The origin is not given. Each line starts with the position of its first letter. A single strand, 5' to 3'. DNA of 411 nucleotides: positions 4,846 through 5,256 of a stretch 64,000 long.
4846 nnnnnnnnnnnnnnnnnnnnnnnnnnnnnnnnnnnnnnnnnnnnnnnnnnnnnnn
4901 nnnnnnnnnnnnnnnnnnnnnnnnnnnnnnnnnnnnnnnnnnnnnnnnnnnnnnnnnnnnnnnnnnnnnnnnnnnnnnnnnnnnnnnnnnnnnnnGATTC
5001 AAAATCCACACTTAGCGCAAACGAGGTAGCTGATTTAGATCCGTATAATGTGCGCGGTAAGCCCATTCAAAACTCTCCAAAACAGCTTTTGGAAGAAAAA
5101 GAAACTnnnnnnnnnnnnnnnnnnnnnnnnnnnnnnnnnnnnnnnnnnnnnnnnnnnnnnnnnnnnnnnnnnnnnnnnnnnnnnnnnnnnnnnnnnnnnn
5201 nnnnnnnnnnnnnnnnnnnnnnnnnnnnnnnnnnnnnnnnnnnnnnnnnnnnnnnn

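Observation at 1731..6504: Motif marks module boundaries in a six-gene tandem array with ATGA overlaps and gene fission/fusion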

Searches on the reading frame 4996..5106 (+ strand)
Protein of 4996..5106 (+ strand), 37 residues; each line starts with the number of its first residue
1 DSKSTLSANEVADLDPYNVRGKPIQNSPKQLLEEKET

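Call 26: search_protein_representatives(alignment_id=A1)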
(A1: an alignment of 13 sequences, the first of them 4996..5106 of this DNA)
Query: 13 sequences, 37 profile positions. Proteins with E-value up to 0.001 (for the whole library): 37; up to 1e-10: 14; up to 1e-30: 0. The best 37 are listed.
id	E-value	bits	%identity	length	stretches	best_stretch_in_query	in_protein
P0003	1.2e-15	73.1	-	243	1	1-37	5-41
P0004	5.0e-14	67.9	-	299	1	2-37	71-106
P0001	7.1e-14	67.4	-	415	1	2-37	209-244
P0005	8.1e-14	67.2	-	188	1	1-37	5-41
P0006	8.3e-14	67.2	-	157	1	1-37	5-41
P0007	1.3e-13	66.6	-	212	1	1-36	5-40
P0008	1.0e-12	63.7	-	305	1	2-35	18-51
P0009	1.7e-12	63.0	-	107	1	1-35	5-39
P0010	2.0e-12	62.7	-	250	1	2-36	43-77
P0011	8.2e-12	60.8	-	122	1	2-37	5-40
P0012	1.2e-11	60.3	-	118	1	2-37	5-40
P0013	2.9e-11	59.0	-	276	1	2-35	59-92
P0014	6.7e-11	57.9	-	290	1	5-37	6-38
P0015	7.6e-11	57.7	-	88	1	4-36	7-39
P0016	3.4e-09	52.4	-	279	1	4-36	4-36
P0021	9.7e-08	47.8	-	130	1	5-36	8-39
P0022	1.4e-06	44.0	-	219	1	6-35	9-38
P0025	4.5e-06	42.4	-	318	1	7-33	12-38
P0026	1.5e-05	40.8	-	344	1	4-33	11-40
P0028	3.1e-05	39.8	-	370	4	12-19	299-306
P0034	2.0e-04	37.1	-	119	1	2-36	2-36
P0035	2.2e-04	37.1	-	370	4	12-24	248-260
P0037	4.7e-04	36.0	-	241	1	3-21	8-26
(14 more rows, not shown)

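Call 28: list_cluster_members(proteins=[P0028, P0035, P0006, P0007, P0011, P0021, P0022, P0025, P0026, P0037])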
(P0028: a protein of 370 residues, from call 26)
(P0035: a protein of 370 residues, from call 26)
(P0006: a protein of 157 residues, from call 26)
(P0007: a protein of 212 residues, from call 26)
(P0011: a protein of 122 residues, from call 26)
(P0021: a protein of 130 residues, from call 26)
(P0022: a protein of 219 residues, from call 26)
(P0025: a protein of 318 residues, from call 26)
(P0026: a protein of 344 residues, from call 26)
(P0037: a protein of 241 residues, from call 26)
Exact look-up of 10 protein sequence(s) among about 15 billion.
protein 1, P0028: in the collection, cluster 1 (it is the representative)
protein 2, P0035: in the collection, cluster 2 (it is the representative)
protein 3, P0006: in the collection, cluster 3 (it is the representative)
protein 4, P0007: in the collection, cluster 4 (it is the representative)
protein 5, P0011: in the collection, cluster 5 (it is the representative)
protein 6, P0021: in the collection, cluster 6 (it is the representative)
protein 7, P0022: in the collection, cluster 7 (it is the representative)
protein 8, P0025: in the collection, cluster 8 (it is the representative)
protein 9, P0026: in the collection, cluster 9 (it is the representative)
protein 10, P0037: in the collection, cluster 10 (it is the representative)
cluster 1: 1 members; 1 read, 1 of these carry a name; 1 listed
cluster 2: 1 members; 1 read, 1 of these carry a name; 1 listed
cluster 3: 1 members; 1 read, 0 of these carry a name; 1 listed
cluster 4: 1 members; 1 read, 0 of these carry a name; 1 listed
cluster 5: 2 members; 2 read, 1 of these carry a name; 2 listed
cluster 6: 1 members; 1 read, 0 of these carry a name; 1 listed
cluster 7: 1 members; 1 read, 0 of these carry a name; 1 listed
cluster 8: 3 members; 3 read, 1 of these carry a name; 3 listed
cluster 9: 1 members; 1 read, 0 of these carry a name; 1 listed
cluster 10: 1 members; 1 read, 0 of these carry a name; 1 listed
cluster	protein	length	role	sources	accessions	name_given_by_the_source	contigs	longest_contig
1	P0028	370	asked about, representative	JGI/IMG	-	hypothetical protein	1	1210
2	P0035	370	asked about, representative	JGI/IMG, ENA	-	hypothetical protein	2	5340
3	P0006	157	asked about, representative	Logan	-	-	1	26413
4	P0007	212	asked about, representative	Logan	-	-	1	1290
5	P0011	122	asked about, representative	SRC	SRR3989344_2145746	-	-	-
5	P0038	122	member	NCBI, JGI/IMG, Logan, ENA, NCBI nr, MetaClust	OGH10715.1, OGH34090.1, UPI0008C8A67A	MAG: hypothetical protein A3B38_04505 [Candidatus Levybacteria bacterium ... | MAG: hypothetical protein A2684_00255 [Candidatus Levybacteria bacterium ... | status=active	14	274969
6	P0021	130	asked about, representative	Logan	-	-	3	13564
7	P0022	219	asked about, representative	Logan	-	-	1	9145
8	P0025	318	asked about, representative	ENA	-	-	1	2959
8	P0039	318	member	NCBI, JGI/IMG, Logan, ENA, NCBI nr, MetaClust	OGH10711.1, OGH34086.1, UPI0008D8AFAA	MAG: hypothetical protein A3B38_04485 [Candidatus Levybacteria bacterium ... | MAG: hypothetical protein A2684_00235 [Candidatus Levybacteria bacterium ... | status=active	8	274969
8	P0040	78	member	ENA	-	-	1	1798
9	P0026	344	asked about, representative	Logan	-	-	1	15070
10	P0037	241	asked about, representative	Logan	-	-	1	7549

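Call 35: find_encoding_contigs(protein=P0039, flank=10000, max_places=2)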
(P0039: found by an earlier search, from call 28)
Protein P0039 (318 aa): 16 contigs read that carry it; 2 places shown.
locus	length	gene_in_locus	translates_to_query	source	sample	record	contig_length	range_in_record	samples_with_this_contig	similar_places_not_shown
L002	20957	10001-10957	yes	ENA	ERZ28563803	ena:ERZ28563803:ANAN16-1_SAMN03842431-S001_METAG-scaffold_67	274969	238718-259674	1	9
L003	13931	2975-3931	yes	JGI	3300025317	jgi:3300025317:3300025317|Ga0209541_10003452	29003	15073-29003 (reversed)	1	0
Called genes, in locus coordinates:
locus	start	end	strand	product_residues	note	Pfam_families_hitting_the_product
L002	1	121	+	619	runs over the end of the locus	PF06480:FtsH_ext, PF00004:AAA, PF07728:AAA_5 (faint), PF17862:AAA_lid_3, PF01434:Peptidase_M41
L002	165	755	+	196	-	PF10110:GPDPase_memb (faint), PF06790:UPF0259, PF25231:DUF7847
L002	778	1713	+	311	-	PF02739:5_3_exonuc_N, PF01367:5_3_exonuc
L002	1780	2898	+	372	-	PF00534:Glycos_transf_1, PF13692:Glyco_trans_1_4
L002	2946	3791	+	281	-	PF01149:Fapy_DNA_glyco, PF06831:H2TH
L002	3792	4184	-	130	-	-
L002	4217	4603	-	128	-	-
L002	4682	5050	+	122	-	-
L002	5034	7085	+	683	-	PF05762:VWA_CoxE (faint), PF00092:VWA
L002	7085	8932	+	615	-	PF07728:AAA_5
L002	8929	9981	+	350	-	-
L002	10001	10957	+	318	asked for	-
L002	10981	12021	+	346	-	PF02463:SMC_N, PF13175:AAA_15, PF13476:AAA_23, PF13555:AAA_29 (weak), PF13304:AAA_21 (weak)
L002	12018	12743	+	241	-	PF12146:Hydrolase_4 (weak), PF00561:Abhydrolase_1, PF00326:Peptidase_S9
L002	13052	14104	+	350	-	PF02661:Fic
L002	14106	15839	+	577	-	PF04675:DNA_ligase_A_N, PF01068:DNA_ligase_A_M, PF04679:DNA_ligase_A_C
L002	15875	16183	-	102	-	-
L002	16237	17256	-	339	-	-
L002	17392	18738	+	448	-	PF27218:MJ0043_C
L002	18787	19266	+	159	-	-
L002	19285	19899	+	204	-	PF00156:Pribosyltran, PF14681:UPRTase (weak)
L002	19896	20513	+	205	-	PF01195:Pept_tRNA_hydro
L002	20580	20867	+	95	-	-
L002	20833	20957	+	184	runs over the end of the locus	PF09335:VTT_dom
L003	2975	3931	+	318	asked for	-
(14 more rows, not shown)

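Call 39: find_encoding_contigs(protein=P0006, flank=10000, max_places=2)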
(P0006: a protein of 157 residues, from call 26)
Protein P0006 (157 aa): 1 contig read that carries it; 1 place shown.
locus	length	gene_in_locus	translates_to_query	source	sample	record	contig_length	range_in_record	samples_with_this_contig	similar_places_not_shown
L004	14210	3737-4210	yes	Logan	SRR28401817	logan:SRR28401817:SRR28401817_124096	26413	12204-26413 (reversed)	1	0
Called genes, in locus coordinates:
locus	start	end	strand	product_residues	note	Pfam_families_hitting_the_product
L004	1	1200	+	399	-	?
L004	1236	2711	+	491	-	PF00009:GTP_EFTU, PF00071:Ras (weak), PF01926:MMR_HSR1, PF22042:EF-G_D2, PF11987:IF-2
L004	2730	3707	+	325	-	-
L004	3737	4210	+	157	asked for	-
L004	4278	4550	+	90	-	PF00312:Ribosomal_S15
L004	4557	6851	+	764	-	PF01138:RNase_PH, PF03725:RNase_PH_C, PF01138:RNase_PH, PF00013:KH_1, PF00575:S1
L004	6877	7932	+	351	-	PF00004:AAA, PF07728:AAA_5 (weak), PF22667:Lon_lid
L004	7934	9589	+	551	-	PF00753:Lactamase_B, PF12706:Lactamase_B_2 (weak), PF22505:RNase_J_b_CASP, PF17770:RNase_J_C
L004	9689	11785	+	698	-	PF17854:FtsK_alpha, PF01580:FtsK_SpoIIIE, PF09397:FtsK_gamma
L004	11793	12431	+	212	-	PF12844:HTH_19 (faint), PF13413:HTH_25, PF09136:Glucodextran_B (weak)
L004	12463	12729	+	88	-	-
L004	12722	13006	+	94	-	PF12732:YtxH (weak)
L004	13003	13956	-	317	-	PF02618:YceG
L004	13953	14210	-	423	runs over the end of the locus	PF02885:Glycos_trans_3N, PF00591:Glycos_transf_3, PF07831:PYNP_C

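Call 44: find_encoding_contigs(protein=P0026, flank=10000, max_places=2)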
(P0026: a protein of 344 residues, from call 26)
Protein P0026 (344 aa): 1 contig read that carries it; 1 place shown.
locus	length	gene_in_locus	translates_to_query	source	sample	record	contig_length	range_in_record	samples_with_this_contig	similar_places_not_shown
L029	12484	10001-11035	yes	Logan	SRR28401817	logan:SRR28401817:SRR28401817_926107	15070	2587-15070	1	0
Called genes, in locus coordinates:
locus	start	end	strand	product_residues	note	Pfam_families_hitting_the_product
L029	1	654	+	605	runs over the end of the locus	PF06480:FtsH_ext, PF00004:AAA, PF17862:AAA_lid_3, PF01434:Peptidase_M41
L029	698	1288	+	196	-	PF25231:DUF7847, PF06790:UPF0259, PF10110:GPDPase_memb (weak)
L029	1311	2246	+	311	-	PF02739:5_3_exonuc_N, PF01367:5_3_exonuc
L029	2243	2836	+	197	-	-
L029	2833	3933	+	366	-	PF00534:Glycos_transf_1, PF13692:Glyco_trans_1_4, PF13524:Glyco_trans_1_2 (weak)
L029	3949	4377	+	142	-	-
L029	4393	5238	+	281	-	PF01149:Fapy_DNA_glyco, PF06831:H2TH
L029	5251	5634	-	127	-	-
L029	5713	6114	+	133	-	-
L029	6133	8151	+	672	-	PF00092:VWA (weak)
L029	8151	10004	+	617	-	PF07728:AAA_5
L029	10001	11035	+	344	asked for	-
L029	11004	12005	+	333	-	-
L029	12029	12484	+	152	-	?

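Call 48: search_protein_families(library=padloc, proteins=[L002:5034-7085:+, L002:7085-8932:+, L002:8929-9981:+, L002:10001-10957:+, L002:10981-12021:+, L002:12018-12743:+], max_evalue=0.01)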
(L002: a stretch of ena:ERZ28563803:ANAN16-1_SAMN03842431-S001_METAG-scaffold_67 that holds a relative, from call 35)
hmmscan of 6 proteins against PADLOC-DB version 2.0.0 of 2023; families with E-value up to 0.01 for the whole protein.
L002:5034-7085:+ (683 aa): 0 families

L002:7085-8932:+ (615 aa): 1 family
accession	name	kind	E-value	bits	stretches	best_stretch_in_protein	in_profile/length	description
PDLC04140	mad8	-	7.3e-05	20.4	1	285-323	18-56/314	mads_8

L002:8929-9981:+ (350 aa): 0 families

L002:10001-10957:+ (318 aa): 0 families

L002:10981-12021:+ (346 aa): 93 families (the best 25 are shown)
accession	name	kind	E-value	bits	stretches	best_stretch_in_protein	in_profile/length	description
PDLC04135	mad3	-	2.7e-28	97.6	1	1-331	1-324/374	mads_3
PDLC00102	GajA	-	7.2e-11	39.2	1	2-58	3-59/532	AAA ATPase domain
PDLC00069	GajA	-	1.9e-10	37.8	1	3-93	4-93/687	AAA ATPase domain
PDLC00278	PtuA1|PtuA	-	2.3e-10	38.4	1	2-43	3-44/436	AAA ATPase domain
PDLC04393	PDC-M07A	-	5.1e-10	36.9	1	1-47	1-46/435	-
PDLC04392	PDC-M07A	-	7.3e-10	36.5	1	1-46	1-45/432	-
PDLC00073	GajA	-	2.2e-09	34.8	1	2-53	3-54/589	AAA ATPase domain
PDLC00098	GajA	-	2.5e-09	34.4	1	1-52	2-53/534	AAA ATPase domain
PDLC03878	NsnB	-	3.3e-09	35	1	1-227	1-198/345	-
PDLC02979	AriA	-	3.3e-09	35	1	1-167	1-87/373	-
PDLC02358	Old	-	1e-08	32.5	1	2-101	4-96/578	Old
PDLC02335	AbiLi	-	1.1e-08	32.6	1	1-330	49-237/326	AbiLi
PDLC00298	PtuA1|PtuA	-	2.2e-08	31.6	1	2-44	3-45/423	AAA ATPase domain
PDLC04391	PDC-M07A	-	2.3e-08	31.5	1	1-47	1-46/412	-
PDLC00066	GajA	-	2.5e-08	30.9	1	2-83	3-80/567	AAA ATPase domain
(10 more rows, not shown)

L002:12018-12743:+ (241 aa): 0 families

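Call 49: search_solved_structures(query=L002:5034-7085:+, max_evalue=0.01)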
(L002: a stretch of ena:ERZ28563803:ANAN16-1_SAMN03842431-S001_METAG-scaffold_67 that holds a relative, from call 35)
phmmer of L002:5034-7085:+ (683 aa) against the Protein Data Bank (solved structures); distinct sequences matched with E-value up to 0.01: 1.
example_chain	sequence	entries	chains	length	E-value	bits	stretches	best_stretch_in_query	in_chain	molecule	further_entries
4cn8_A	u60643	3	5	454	0.0042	18.8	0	590-632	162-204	PROXIMAL THREAD MATRIX PROTEIN 1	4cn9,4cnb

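Call 50: search_solved_structures(query=L002:7085-8932:+, max_evalue=0.01)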
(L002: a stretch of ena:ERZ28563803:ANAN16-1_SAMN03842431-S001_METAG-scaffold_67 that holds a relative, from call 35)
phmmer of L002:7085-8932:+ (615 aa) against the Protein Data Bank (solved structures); distinct sequences matched with E-value up to 0.01: 0.

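Call 56: find_encoding_contigs(protein=P0021, flank=7000, max_places=3)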
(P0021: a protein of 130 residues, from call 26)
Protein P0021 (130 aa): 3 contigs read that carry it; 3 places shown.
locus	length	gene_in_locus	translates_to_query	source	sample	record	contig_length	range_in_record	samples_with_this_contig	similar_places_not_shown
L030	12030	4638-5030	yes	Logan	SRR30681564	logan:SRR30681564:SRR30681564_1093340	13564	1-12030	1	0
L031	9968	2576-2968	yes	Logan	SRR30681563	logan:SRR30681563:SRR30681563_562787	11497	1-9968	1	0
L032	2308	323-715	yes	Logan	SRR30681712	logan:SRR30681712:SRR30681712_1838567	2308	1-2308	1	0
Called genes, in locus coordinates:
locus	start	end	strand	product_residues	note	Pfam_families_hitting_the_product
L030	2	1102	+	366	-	?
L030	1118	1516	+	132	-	-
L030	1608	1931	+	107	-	-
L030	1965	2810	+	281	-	PF01149:Fapy_DNA_glyco, PF06831:H2TH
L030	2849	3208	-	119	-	-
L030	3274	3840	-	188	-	-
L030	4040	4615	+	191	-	-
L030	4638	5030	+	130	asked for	-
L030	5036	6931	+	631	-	PF00092:VWA (faint)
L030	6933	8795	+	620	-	PF07728:AAA_5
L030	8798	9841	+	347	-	-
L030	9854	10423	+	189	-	-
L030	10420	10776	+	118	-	-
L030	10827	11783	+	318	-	-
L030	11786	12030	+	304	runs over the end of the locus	-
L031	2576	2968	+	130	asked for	-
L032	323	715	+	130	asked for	-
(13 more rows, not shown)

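Call 63: find_encoding_contigs(protein=P0035, flank=6000, max_places=3)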
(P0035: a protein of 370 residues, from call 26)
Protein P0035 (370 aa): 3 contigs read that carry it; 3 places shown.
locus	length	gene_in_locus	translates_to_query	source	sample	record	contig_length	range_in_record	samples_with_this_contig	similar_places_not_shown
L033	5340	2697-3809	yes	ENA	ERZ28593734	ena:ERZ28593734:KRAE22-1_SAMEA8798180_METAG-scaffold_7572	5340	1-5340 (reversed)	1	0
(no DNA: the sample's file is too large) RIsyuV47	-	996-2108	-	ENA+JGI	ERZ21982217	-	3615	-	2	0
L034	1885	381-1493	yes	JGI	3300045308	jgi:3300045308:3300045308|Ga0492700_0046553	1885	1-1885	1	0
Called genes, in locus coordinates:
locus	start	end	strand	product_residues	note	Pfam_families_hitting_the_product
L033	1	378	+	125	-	?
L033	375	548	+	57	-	-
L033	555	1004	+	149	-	-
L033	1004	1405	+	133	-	PF11351:GTA_holin_3TM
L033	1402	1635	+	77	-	-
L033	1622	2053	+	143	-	PF08291:Peptidase_M15_3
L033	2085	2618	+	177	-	PF00959:Phage_lysozyme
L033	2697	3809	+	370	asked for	-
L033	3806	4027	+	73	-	-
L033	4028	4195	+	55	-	-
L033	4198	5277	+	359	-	-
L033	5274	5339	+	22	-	?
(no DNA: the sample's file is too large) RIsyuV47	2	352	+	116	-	?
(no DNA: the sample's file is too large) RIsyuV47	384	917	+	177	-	PF00959:Phage_lysozyme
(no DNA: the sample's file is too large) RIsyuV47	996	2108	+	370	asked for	-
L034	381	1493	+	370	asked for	-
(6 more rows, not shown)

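Call 66: search_protein_families(library=pfam, proteins=[P0026, P0008], max_evalue=5)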
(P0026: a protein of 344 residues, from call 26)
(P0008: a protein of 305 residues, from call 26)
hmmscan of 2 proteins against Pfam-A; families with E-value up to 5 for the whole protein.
P0026 (344 aa): 0 families

P0008 (305 aa): 0 families

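Call 70: search_protein_families(library=phrogs, proteins=[P0035], max_evalue=0.01)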
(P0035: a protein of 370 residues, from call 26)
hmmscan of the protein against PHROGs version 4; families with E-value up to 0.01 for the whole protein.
P0035 (370 aa): 0 families

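Call 79: find_encoding_contigs(protein=P0034, flank=8000, max_places=2)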
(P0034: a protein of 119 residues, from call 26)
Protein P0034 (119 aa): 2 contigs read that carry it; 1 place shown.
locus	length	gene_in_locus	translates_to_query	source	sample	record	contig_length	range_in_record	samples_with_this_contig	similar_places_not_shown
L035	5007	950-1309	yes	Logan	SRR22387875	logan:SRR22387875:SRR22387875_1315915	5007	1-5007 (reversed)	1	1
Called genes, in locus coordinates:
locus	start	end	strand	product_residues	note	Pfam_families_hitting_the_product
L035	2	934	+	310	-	?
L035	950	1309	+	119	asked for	-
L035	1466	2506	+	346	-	PF12740:PETase (weak), PF02129:Peptidase_S15 (faint), PF01738:DLH (faint), PF00561:Abhydrolase_1, PF12146:Hydrolase_4, PF12697:Abhydrolase_6, PF00326:Peptidase_S9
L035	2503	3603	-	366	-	PF07995:GSDH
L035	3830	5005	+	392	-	?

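Call 80: find_encoding_contigs(protein=P0022, flank=8000, max_places=2)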
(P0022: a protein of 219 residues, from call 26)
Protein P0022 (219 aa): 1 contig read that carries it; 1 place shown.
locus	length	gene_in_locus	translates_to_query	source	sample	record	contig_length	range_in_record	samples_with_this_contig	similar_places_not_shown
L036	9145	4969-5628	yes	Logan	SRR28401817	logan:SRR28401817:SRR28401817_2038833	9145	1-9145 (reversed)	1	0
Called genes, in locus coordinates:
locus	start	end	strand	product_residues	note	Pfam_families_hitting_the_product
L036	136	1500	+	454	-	PF13936:HTH_38 (faint), PF08299:Bac_DnaA_C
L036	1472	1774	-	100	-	-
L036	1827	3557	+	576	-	PF13231:PMT_2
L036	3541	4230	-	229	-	PF02353:CMAS (weak), PF13649:Methyltransf_25, PF13847:Methyltransf_31 (weak), PF08241:Methyltransf_11, PF08242:Methyltransf_12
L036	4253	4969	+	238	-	-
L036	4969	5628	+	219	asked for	-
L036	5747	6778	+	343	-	PF23459:S1_RRP5 (faint), PF21710:Spt6_S1 (faint), PF24682:OB_RRP5 (faint), PF00575:S1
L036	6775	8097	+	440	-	PF18073:Zn_ribbon_LapB, PF13481:AAA_25, PF25199:nSTAND_NTPase5 (weak), PF03796:DnaB_C, PF06745:ATPase, PF23442:DUF7125, PF13401:AAA_22 (weak), PF13541:ChlI (weak)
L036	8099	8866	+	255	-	PF01850:PIN (weak), PF01938:TRAM (weak)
